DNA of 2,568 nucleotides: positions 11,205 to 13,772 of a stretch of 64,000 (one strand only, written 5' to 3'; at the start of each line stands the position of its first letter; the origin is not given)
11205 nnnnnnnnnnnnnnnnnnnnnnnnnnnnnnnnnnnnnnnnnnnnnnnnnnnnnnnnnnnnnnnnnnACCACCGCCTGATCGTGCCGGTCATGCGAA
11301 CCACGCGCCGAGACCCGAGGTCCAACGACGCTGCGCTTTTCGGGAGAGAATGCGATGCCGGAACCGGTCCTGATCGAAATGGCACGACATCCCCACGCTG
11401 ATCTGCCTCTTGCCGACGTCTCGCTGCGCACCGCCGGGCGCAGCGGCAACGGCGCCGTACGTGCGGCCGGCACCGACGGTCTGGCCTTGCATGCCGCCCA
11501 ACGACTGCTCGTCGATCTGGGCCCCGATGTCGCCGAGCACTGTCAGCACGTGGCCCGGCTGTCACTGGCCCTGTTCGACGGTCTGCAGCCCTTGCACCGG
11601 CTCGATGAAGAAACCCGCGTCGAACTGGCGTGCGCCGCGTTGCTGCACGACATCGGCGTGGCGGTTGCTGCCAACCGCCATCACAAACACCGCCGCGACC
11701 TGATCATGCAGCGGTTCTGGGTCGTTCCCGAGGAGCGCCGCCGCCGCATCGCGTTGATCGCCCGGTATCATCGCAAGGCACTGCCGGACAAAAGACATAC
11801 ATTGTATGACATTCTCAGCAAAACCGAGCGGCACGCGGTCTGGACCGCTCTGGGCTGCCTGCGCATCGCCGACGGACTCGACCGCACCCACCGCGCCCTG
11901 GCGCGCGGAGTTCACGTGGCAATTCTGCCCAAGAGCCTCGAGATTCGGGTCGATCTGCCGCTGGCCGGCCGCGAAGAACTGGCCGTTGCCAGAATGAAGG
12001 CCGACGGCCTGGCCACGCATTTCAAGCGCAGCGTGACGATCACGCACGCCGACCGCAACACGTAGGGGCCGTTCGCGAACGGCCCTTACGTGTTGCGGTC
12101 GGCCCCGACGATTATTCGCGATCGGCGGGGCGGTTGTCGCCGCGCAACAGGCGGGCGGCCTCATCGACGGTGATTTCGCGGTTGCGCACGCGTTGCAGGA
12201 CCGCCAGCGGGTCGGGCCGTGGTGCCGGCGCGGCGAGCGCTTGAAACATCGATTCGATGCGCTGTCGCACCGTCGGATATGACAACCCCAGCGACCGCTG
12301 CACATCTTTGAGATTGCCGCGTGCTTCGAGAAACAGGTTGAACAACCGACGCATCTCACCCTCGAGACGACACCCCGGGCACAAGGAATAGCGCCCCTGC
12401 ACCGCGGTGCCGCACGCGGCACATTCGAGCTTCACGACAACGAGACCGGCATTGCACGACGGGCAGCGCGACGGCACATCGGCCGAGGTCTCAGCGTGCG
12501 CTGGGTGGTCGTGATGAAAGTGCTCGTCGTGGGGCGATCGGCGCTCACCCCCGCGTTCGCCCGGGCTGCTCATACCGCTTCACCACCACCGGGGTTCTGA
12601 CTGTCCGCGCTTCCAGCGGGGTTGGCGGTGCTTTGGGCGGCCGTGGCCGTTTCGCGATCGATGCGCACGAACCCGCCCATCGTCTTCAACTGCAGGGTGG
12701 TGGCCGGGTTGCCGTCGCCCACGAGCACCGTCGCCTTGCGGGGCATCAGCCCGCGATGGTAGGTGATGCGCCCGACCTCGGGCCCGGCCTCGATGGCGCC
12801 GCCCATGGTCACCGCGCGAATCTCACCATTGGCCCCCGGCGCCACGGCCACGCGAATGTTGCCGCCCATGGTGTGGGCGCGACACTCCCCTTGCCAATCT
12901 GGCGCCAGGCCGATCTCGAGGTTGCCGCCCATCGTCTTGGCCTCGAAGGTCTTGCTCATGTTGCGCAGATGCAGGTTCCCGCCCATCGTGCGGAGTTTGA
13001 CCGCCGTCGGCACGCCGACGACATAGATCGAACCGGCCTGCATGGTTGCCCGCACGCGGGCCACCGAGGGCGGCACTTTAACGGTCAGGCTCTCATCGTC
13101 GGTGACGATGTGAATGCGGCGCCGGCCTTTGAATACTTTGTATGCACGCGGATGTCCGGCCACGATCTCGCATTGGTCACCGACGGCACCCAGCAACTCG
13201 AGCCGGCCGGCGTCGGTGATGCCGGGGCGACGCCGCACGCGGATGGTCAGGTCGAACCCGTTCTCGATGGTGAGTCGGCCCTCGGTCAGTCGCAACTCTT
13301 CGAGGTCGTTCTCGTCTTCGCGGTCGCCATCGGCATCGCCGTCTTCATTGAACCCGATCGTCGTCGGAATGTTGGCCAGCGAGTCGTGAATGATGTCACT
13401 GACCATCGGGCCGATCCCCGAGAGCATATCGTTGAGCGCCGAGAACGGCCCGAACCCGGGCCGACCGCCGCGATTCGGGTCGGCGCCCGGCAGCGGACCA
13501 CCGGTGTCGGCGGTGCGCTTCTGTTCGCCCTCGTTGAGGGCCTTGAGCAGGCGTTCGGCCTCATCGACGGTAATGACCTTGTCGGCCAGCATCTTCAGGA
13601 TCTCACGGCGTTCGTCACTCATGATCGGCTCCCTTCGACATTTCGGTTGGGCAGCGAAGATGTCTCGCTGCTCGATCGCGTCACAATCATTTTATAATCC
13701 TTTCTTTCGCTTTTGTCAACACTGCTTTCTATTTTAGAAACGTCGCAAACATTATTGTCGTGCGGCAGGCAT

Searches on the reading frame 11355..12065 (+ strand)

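Call 32: search_protein_families(library=pfam, proteins=[window:11355-12065:+])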
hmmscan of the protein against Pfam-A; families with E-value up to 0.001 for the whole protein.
window:11355-12065:+ (236 aa): 2 families
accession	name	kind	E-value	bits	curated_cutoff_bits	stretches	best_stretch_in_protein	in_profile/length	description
PF21447.3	Ppx-GppA_III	-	1.4e-12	48.3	27.3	1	60-194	17-151/177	Ppx/GppA phosphatase, domain III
PF01966.28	HD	-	1.4e-05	25.8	22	1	59-176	1-114/116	HD domain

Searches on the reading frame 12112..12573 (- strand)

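Call 32: search_protein_families(library=pfam, proteins=[window:12112-12573:-])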
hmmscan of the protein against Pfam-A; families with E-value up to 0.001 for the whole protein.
window:12112-12573:- (153 aa): 2 families
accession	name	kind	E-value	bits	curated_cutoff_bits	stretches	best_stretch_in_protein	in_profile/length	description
PF09862.15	DUF2089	-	2.2e-16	59.7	33.4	1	70-114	1-45/47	Domain of unknown function (DUF2089)-HTH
PF22747.2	Zn_ribbon_DUF2089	-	6.2e-09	36.2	27.6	1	37-66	1-30/32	DUF2089 zinc ribbon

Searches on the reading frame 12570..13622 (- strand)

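Call 32: search_protein_families(library=pfam, proteins=[window:12570-13622:-])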
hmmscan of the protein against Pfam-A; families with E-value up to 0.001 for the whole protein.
window:12570-13622:- (350 aa): 1 family
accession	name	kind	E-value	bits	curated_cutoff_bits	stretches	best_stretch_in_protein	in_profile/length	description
PF22746.1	SHOCT-like_DUF2089-C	-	4e-08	33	27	1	3-34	1-32/32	SHOCT-like domain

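Call 88: search_protein_families(library=ncbifam, proteins=[window:12570-13622:-], max_evalue=0.01)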
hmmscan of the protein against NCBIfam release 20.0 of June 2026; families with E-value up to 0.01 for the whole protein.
window:12570-13622:- (350 aa): 0 families
